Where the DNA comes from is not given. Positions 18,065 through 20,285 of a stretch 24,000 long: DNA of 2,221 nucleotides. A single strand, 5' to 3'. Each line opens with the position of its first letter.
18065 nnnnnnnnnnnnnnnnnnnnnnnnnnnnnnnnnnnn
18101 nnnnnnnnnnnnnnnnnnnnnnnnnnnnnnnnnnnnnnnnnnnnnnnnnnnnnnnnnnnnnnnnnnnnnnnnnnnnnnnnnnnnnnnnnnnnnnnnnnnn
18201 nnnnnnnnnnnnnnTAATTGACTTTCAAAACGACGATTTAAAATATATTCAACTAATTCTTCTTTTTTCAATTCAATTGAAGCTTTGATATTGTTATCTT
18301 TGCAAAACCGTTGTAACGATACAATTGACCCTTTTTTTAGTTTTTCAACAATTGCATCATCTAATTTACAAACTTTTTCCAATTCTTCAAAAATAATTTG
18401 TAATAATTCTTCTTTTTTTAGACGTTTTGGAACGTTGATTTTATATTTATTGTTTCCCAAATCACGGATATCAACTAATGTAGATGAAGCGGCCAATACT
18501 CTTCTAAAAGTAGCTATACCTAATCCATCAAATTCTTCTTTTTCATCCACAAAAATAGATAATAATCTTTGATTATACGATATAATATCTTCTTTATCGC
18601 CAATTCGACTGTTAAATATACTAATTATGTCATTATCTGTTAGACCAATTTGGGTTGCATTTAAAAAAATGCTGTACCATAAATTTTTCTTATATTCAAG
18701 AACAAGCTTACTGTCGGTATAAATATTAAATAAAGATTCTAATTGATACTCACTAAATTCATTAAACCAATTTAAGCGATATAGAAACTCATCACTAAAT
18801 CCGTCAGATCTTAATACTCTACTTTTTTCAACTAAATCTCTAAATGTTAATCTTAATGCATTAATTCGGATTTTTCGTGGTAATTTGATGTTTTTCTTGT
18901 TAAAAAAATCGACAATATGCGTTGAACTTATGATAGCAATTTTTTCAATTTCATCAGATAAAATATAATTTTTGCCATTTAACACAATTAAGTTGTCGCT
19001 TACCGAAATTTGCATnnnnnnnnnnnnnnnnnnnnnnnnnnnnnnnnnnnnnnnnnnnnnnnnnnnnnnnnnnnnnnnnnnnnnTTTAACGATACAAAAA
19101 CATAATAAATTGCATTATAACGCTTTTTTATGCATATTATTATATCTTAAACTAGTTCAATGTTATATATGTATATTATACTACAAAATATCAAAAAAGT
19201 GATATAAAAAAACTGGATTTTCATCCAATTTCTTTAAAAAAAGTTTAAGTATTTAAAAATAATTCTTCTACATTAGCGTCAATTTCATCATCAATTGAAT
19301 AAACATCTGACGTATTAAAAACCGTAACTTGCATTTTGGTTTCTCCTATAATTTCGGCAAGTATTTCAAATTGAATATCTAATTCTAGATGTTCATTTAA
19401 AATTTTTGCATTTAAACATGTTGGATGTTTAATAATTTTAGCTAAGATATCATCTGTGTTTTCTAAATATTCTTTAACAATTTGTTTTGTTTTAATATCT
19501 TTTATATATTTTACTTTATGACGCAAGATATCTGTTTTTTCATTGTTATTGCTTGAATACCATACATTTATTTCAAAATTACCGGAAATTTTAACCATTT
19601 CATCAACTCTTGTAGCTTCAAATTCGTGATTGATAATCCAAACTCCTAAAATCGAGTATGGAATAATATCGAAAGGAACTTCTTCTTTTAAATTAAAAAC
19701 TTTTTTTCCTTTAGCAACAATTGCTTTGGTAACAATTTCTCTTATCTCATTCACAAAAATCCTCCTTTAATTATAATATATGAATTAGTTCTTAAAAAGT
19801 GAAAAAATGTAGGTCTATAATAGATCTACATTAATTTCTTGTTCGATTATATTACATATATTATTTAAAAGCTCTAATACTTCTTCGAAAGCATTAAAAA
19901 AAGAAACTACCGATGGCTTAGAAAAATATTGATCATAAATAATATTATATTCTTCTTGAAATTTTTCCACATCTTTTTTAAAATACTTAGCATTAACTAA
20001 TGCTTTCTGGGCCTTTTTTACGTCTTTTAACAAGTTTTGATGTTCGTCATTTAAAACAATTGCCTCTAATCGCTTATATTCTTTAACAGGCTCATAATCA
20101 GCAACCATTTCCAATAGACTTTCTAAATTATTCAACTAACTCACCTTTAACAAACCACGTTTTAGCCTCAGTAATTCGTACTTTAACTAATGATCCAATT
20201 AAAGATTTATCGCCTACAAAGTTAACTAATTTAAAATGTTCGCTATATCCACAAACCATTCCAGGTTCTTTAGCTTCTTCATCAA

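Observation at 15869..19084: Two unrecognisable genes wedged between cotE and mutS in an otherwise B. subtilis-like syntenic block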

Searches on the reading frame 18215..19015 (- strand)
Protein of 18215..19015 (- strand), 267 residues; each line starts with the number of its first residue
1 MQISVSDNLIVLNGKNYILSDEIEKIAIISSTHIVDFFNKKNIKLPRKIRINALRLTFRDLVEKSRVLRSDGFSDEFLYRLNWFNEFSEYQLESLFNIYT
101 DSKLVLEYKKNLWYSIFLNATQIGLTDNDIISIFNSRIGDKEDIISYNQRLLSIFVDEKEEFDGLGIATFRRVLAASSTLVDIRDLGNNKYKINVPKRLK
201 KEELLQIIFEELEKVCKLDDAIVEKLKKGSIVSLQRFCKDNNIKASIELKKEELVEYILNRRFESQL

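Call 21: find_related_loci(query=A2, collection=genome_contigs, flank=6000)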
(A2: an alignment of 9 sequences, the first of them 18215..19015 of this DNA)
Query A2 (267 aa) in genome_contigs; peptide patterns used: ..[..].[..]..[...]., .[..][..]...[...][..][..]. (x = any residue, [..] = any of these).
134 stretches matched a pattern; 36 encode a relative of the query (tblastn E <= 1e-3); 36 distinct loci.
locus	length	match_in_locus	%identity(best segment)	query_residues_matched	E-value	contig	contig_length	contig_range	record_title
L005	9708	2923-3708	41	1-259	7e-56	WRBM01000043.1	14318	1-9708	MAG: Erysipelotrichales bacterium isolate Lab288P1bin79 Ga0131853_10014738, whole genome shotgun sequence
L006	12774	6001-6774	40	1-261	1e-52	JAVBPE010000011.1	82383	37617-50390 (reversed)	MAG: Anaeroplasmataceae bacterium isolate EPI_MAG_00129 c_000006053212, whole genome shotgun sequence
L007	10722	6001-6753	38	12-261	2e-52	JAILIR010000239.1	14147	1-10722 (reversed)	MAG: bacterium isolate RUI155 k141_8257034_flag=1_multi=9.0000_len=14147, whole genome shotgun sequence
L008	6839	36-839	38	1-266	2e-51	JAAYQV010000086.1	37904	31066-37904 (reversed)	MAG: Phytoplasma sp. isolate AS23ysBPME_113 100123_AS23, whole genome shotgun sequence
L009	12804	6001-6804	38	1-266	5e-51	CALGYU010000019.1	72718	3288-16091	MAG TPA_asm: uncultured Acholeplasma sp. isolate SRR6713632_bin.41_CONCOCT_v1.1_MAG genome assembly, contig: ERZ794979.9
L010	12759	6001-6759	37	10-261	5e-51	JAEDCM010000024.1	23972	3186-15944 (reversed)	MAG: Anaeroplasmataceae bacterium isolate MAG006 NODE_1761_length_23972_cov_15.019317, whole genome shotgun sequence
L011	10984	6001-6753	38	12-261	3e-50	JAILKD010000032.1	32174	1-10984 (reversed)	MAG: bacterium isolate RUI193 k141_5127496_flag=0_multi=34.9883_len=32174, whole genome shotgun sequence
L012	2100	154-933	39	10-266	6e-50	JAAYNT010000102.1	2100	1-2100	MAG: Acholeplasmataceae bacterium isolate AS21ysBPME_241 171746_AS21, whole genome shotgun sequence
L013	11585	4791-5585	39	2-266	3e-49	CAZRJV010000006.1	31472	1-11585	MAG TPA_asm: uncultured Acholeplasmataceae bacterium isolate ERP125879_co1_18 genome assembly, contig: NODE_480_length_3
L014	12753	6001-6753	37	12-261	7e-49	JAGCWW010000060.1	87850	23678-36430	MAG: Acholeplasmatales bacterium isolate RGIG10196 Yak_Rumen-5__c1497271, whole genome shotgun sequence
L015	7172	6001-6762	40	7-259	6e-49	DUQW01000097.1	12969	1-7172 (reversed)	MAG TPA_asm: Acholeplasmataceae bacterium isolate AS08sgBPME_440 310187_AS08, whole genome shotgun sequence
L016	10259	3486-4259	37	1-259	4e-48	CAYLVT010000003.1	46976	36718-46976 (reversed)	MAG TPA_asm: uncultured Acholeplasmataceae bacterium isolate binchicken_co173_1031 genome assembly, contig: NODE_2586_le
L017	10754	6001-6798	36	1-261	2e-47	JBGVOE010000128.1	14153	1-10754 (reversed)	MAG: Anaeroplasmataceae bacterium isolate fecal_MAG_218 fecal_MAG_218_contig_0128, whole genome shotgun sequence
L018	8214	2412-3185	38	7-259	4e-47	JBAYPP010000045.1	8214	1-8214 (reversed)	MAG: Acholeplasmataceae bacterium isolate SO_2016_LW2_140 scaffold19401_LW138R_2016, whole genome shotgun sequence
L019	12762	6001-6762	39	7-259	4e-47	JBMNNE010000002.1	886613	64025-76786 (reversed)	MAG: Acholeplasmataceae bacterium isolate SBF912LR0HQ0205 contig_38709, whole genome shotgun sequence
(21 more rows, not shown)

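Call 24: search_protein_representatives(alignment_id=A2)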
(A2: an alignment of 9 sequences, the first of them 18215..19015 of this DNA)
Query: 9 sequences, 268 profile positions. Proteins with E-value up to 0.001 (for the whole library): 340; up to 1e-10: 296; up to 1e-30: 190. The best 150 are listed.
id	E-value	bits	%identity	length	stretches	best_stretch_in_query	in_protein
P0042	1.5e-119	414.8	-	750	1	1-267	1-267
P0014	1.3e-106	372.4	-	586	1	1-267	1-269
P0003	2.4e-106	371.5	-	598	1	1-267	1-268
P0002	8.1e-106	369.8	-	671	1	17-266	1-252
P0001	1.0e-103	363.0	-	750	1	1-267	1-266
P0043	3.1e-103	361.3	-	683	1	1-267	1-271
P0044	1.3e-102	359.3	-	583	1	1-266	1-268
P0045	2.8e-102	358.2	-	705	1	1-267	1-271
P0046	1.1e-99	349.8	-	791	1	1-267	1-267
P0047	5.0e-96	337.7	-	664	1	1-265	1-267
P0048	3.7e-91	321.8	-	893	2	6-267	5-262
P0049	1.1e-90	320.2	-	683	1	1-266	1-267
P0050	2.5e-89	315.8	-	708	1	1-266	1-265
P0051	1.5e-87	309.9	-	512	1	1-265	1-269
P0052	1.8e-85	303.1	-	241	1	1-231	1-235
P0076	8.4e-79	281.2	-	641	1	1-267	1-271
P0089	1.0e-75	271.2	-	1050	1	1-265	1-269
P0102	3.3e-72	259.6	-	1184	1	7-266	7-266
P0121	2.1e-64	234.0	-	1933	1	5-266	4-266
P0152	4.2e-46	174.0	-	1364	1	5-266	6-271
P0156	1.9e-43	165.3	-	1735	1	3-267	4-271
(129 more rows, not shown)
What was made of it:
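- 18215..19015 (-): Conserved N-terminal domain (residues 1-267), the family signature. The profile finds 340 representatives, always with the domain at the N-terminus (call 24).
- On mutS-upstream N-domain family (unnamed, defined here): E=1.0e-103 to profile A2 (call 24).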

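Call 26: predict_structure(alignment_id=A2)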
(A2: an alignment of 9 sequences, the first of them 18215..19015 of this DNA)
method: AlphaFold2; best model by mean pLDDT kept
length: 267 residues; sequences in the alignment: 9
mean_pLDDT: 89.2   pTM: 0.80
mean pLDDT of the five models: 89.2, 88.5, 88.2, 87.9, 87.8
residues with pLDDT >= 90: 164; 70-90: 95; 50-70: 6; < 50: 2
segments of 3 or more residues with pLDDT < 50: none
pLDDT, mean of each block of 10 residues (from residue 1): 83 93 93 95 95 95 80 81 93 89 92 95 94 85 88 92 93 92 91 86 89 89 92 90 82 91 67
secondary structure, 60 per line:
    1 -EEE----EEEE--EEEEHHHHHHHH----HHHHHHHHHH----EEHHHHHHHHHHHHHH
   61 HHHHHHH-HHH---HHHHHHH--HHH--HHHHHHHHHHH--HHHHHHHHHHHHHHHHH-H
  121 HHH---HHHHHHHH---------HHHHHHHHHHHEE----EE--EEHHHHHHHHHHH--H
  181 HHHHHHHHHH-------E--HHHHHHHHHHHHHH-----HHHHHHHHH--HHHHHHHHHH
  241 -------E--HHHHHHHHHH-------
elements in order: E2-4 E9-12 E15-18 H19-26 H31-40 H47-67 H75-81 H89-99 H102-118 H120-123 H127-134 H144-154 H167-177 H180-190 H201-214 H220-228 H231-240 H251-260
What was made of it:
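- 18215..19015 (-): AF2 pLDDT 89, pTM 0.80 (call 26).
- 18371..18523 (-): HeH motif 1 (about residues 165-215; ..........................). Predicted helices at 167-177, 180-190 and 201-214 (call 26).
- On Rho_N / HeH (Pfam PF07498, clan of LEM/SAP HeH motifs): The AF2 model has helices at 180-190/201-214 and 231-240/251-260 joined by extended segments (call 26).
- Tried and rejected: I rejected it because it lies inside a confidently folded helix (89-99) of the domain core (call 26).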

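Call 29: search_solved_structures(query=A2, max_evalue=10, show_alignments=2)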
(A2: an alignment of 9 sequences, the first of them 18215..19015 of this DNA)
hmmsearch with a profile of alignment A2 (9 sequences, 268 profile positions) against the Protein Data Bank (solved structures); distinct sequences matched with E-value up to 10: 0.

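Call 32: fold_search(model_id=the predicted structure, library=pdb)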
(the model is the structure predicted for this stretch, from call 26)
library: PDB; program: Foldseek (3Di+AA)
matches with E <= 10: 51; with E <= 0.001: 0
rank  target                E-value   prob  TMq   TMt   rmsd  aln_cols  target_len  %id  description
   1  1v1f                  7.9e-01  0.16  0.16  0.21  15.2       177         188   12  Structure of the Arabidopsis thaliana SOS3 complexed with Calcium(II) and Manganese(II) ions (released 2005-01-19)
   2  5x9a_B                2.2e+00  0.06  0.14  0.17  16.1       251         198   14  Crystal structure of calaxin with calcium (released 2018-03-14)
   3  2yw7_G                2.2e+00  0.04  0.12  0.18  19.7       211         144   10  Crystal structure of C-terminal deletion mutant of Mycobacterium smegmatis Dps (released 2007-07-17)
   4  5mr3_G                3.8e+00  0.06  0.12  0.21  17.3       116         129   14  Crystal structure of red abalone egg VERL repeat 2 with linker in complex with sperm lysin at 1.8 A resolution (released 2017-06-14)
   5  5es2_A                3.9e+00  0.03  0.15  0.11  18.9       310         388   13  The crystal structure of a functionally uncharacterized protein LPG0634 from Legionella pneumophila subsp. pneumophila (released 2015-12-16)
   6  1gak                  4.1e+00  0.05  0.13  0.21  19.9       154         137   12  CRYSTAL STRUCTURE OF GREEN ABALONE SP18 (released 2000-12-13)
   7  4dyu_H                4.3e+00  0.02  0.11  0.14  19.8       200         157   10  The crystal structure of DNA starvation/stationary phase protection protein Dps from Yersinia pestis KIM 10 (released 2012-03-14)
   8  7m68                  4.3e+00  0.02  0.13  0.04  20.0       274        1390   13  E1435Q Ycf1 mutant in inward-facing narrow conformation (released 2022-04-06)
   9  5iia_G                4.5e+00  0.06  0.12  0.21  16.7       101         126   14  Crystal structure of red abalone egg VERL repeat 3 in complex with sperm lysin at 1.7 A resolution (crystal form I) (released 2017-06-14)
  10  8xm6_A                4.5e+00  0.01  0.11  0.10  24.1       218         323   12  Cryo-EM structure of human ZnT1 WT, in the absence of zinc, determined in an outward-facing conformation (released 2024-10-30)
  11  2yw7_H                4.8e+00  0.03  0.12  0.18  21.2       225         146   12  Crystal structure of C-terminal deletion mutant of Mycobacterium smegmatis Dps (released 2007-07-17)
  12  2lyn_A                5.0e+00  0.07  0.12  0.21  16.6        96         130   11  HIGH RESOLUTION STRUCTURE OF RED ABALONE LYSIN DIMER (released 2000-01-21)
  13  6e2p_A                5.0e+00  0.06  0.15  0.10  11.8       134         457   15  Structure of human JAK2 FERM/SH2 in complex with Leptin Receptor (released 2018-08-08)
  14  7rro_I3               5.0e+00  0.04  0.16  0.20  16.1       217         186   12  Structure of the 48-nm repeat doublet microtubule from bovine tracheal cilia (released 2021-10-27)
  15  9sxc_A                5.0e+00  0.02  0.16  0.12  20.8       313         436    9  Crystal structure of the Legionella pneumophila effector SidL (Lpg0437) in complex with its metaeffector LegA11 (Lpg04 (released 2025-12-10)
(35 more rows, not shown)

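Call 33: fold_search(model_id=the predicted structure, library=viral)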
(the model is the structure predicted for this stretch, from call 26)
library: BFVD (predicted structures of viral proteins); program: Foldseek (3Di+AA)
matches with E <= 10: 63; with E <= 0.001: 0
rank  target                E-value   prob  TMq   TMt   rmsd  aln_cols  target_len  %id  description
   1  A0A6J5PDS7            1.1e+00  0.04  0.16  0.12  22.4       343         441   11  ParB/Sulfiredoxin [uncultured Caudovirales phage]
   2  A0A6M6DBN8            1.2e+00  0.04  0.13  0.11  20.6       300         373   11  (no name in the UniProt tables at hand)
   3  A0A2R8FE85            1.4e+00  0.05  0.13  0.10  23.9       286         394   11  Uncharacterized protein [Brazilian cedratvirus IHUMI]
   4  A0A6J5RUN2            1.9e+00  0.08  0.22  0.11  18.3       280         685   13  Uncharacterized protein [uncultured Caudovirales phage]
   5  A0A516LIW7            2.1e+00  0.03  0.11  0.07  17.6       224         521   14  (no name in the UniProt tables at hand)
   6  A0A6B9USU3            2.4e+00  0.02  0.13  0.09  19.6       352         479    9  (no name in the UniProt tables at hand)
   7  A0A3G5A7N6            2.5e+00  0.03  0.14  0.14  20.0       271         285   17  Uncharacterized protein [Harvfovirus sp.]
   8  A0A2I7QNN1            2.6e+00  0.04  0.13  0.16  21.6       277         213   11  (no name in the UniProt tables at hand)
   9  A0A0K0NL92            2.9e+00  0.04  0.12  0.12  26.0       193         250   15  Rho termination factor-like N-terminal domain-containing protein [Gordonia phage GMA6]
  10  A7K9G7                2.9e+00  0.03  0.13  0.12  19.6       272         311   16  Uncharacterized protein Z557R [Chlorovirus heliozoae]
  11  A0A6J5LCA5            2.9e+00  0.03  0.11  0.08  23.2       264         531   16  Uncharacterized protein [uncultured Caudovirales phage]
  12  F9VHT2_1              3.0e+00  0.02  0.14  0.07  20.3       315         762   13  (no name in the UniProt tables at hand)
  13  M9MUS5                3.1e+00  0.04  0.12  0.21  18.5       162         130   15  (no name in the UniProt tables at hand)
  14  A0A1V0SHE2            3.1e+00  0.03  0.12  0.07  16.9       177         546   16  AAA family ATPase [Hokovirus HKV1]
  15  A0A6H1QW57            3.3e+00  0.03  0.15  0.14  22.2       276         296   11  Baculoviridae p74-like protein [Ostreococcus mediterraneus virus 2]
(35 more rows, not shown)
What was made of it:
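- Tried and rejected: Fold search of the N-domain model: Foldseek against PDB and BFVD gave nothing below E=0.79 (calls 32, 33).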

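Call 40: find_homologous_proteins(query=A2, max_evalue=0.00001)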
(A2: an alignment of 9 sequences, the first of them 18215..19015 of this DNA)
Query A2 (9 sequences) (267 aa, profile of the alignment): 13 proteins with E <= 0.00001 among 8000 candidates.
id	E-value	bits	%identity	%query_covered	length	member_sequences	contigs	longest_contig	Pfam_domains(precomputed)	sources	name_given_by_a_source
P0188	1.3e-103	364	36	98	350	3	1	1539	PF07498.19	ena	-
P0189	1.5e-100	354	40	81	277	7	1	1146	PF07498.19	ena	-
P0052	5.7e-85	303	32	85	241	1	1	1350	-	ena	-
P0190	4.0e-84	300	41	95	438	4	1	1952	-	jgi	jgi:hypothetical protein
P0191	3.7e-82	294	40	95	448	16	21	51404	-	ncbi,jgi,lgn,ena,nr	ncbi:MAG TPA: hypothetical protein PLP51_01820 [Acholeplasmataceae bacterium]|jgi:hypothetical prote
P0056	2.2e-81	291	41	95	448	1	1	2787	PF07498.19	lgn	-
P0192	2.7e-81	291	41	95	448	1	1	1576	-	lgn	-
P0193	7.6e-80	286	39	99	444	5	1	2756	-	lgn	-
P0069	5.9e-79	283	41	97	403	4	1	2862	PF07498.19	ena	-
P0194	6.6e-78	280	39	96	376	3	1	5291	-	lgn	-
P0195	3.2e-76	274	35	78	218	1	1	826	-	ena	-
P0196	1.0e-42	165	31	50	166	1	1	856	-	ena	-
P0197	6.6e-23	100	100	31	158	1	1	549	-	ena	-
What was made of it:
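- Tried and rejected: Source names are only 'hypothetical protein' (call 40).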

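Call 41: search_protein_families(library=pfam, proteins=[P0089, P0121, P0152, P0156, P0102], max_evalue=0.1)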
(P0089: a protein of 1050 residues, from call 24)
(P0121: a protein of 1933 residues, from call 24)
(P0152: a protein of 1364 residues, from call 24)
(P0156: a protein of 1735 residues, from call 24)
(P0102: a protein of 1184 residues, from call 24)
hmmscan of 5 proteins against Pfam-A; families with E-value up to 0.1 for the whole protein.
P0089 (1050 aa): 5 families
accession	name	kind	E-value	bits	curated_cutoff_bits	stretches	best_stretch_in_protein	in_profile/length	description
PF09479.16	Flg_new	-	2.1e-91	300.4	27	8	391-452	1-63/65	Listeria-Bacteroides repeat domain (List_Bact_rpt)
PF07498.18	Rho_N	-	2.9e-08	34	24.9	2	183-215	5-37/43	Rho termination factor, N-terminal domain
PF18998.6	Flg_new_2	-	1.3e-05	25.5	23.6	1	739-801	8-71/73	Divergent InlB B-repeat domain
PF12949.13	HeH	-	0.00061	19.9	28.9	1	184-211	5-32/35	HeH/LEM domain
PF18953.6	SAP_new25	-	0.0087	16.1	26.3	0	186-221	11-44/51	SAP domain-containing new25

P0121 (1933 aa): 0 families

P0152 (1364 aa): 2 families
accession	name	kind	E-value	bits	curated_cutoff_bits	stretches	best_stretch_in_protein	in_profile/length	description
PF07498.18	Rho_N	-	0.00037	20.9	24.9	1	234-267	4-37/43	Rho termination factor, N-terminal domain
PF02037.33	SAP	-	0.044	13.9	23.9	0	232-262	2-30/37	SAP domain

P0156 (1735 aa): 1 family
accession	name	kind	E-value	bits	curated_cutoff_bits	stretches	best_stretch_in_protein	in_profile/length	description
PF09164.15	VitD-bind_III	-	0.085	13.3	27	0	913-943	11-41/65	Vitamin D binding protein, domain III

P0102 (1184 aa): 2 families
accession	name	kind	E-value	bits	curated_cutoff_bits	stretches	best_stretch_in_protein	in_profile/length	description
PF07498.18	Rho_N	-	5.9e-06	26.6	24.9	2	178-206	3-31/43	Rho termination factor, N-terminal domain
PF12949.13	HeH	-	0.0063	16.7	28.9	1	179-209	3-33/35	HeH/LEM domain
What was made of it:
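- Some family members carry Flg_new repeats, usually extracellular, in the supposedly cytoplasmic spacer (call 41).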

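Call 67: find_encoding_contigs(protein=P0076, flank=4000, max_places=2)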
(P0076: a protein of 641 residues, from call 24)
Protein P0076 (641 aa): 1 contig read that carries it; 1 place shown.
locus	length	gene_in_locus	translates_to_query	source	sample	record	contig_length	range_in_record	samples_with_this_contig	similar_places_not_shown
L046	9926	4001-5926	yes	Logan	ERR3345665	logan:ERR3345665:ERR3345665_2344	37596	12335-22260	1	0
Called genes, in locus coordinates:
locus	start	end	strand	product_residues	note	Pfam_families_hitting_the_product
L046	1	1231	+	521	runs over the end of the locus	PF12072:RNase_Y_N, PF00013:KH_1, PF08668:HDOD (faint), PF01966:HD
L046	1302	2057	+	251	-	PF00149:Metallophos, PF13277:YmdB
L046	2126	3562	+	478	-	PF00919:UPF0004, PF04055:Radical_SAM, PF01938:TRAM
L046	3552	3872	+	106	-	PF06133:Com_YlbF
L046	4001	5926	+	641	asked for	PF07498:Rho_N (faint), PF09479:Flg_new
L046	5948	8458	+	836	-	PF01624:MutS_I, PF05188:MutS_II (weak), PF05192:MutS_III, PF05190:MutS_IV, PF00488:MutS_V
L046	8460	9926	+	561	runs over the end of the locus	PF02518:HATPase_c (weak), PF13589:HATPase_c_3, PF01119:DNA_mis_repair, PF08676:MutL_C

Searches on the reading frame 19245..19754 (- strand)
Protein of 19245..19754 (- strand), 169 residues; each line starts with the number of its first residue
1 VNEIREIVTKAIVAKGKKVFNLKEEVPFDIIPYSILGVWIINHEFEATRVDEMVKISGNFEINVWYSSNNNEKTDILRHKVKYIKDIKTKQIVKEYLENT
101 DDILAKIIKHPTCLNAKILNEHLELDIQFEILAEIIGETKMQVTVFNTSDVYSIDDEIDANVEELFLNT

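Call 3: search_protein_families(library=pfam, proteins=[window:19245-19754:-], max_evalue=1)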
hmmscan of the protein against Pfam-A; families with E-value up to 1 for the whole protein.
window:19245-19754:- (169 aa): 1 family
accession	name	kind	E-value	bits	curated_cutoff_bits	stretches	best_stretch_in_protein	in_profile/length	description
PF10628.14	CotE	-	7.6e-42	143.3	25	1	4-161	2-161/177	Outer spore coat protein E (CotE)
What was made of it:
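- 19245..19754 (-): cotE, the upstream neighbour. Pfam CotE, E=7.6e-42 (call 3).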

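Call 4: search_protein_families(library=ncbifam, proteins=[window:19245-19754:-], max_evalue=1)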
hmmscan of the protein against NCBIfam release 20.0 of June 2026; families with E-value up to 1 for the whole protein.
window:19245-19754:- (169 aa): 0 families

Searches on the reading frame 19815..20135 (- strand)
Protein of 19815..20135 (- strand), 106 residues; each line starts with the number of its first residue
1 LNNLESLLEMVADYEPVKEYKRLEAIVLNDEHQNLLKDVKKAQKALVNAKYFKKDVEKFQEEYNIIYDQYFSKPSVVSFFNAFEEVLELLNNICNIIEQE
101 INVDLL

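Call 3: search_protein_families(library=pfam, proteins=[window:19815-20135:-], max_evalue=1)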
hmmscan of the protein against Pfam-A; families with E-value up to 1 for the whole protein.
window:19815-20135:- (106 aa): 4 families
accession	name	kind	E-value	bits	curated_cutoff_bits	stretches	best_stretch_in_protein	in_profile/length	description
PF06133.16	Com_YlbF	-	4.5e-11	43.6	23.9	1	4-102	5-105/105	Control of competence regulator ComK, YlbF/YmcA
PF18730.6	HEPN_Cthe2314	-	0.03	14.8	27.1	1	34-95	4-73/174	Cthe_2314-like HEPN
PF01042.26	Ribonuc_L-PSP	-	0.032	14.7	27.3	1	33-75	53-94/121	Endoribonuclease L-PSP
PF22694.1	CtpB_N-like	-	0.16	12.9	27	1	37-73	22-55/85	Activating protease CtpB N-terminal domain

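Call 4: search_protein_families(library=ncbifam, proteins=[window:19815-20135:-], max_evalue=1)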
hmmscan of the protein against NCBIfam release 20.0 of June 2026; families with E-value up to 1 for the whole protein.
window:19815-20135:- (106 aa): 3 families
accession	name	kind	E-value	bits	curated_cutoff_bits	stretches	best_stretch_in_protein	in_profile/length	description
NF041416.1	halo_CC_star_2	equivalog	0.0063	17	140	1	2-102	4-101/113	halo-CC-star protein HcsL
TIGR00004.1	TIGR00004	subfamily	0.041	14.1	106.25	1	33-74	59-99/125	Rid family detoxifying hydrolase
NF041271.1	Phos_CheZ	equivalog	0.062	12.8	350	1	49-100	109-160/242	protein phosphatase CheZ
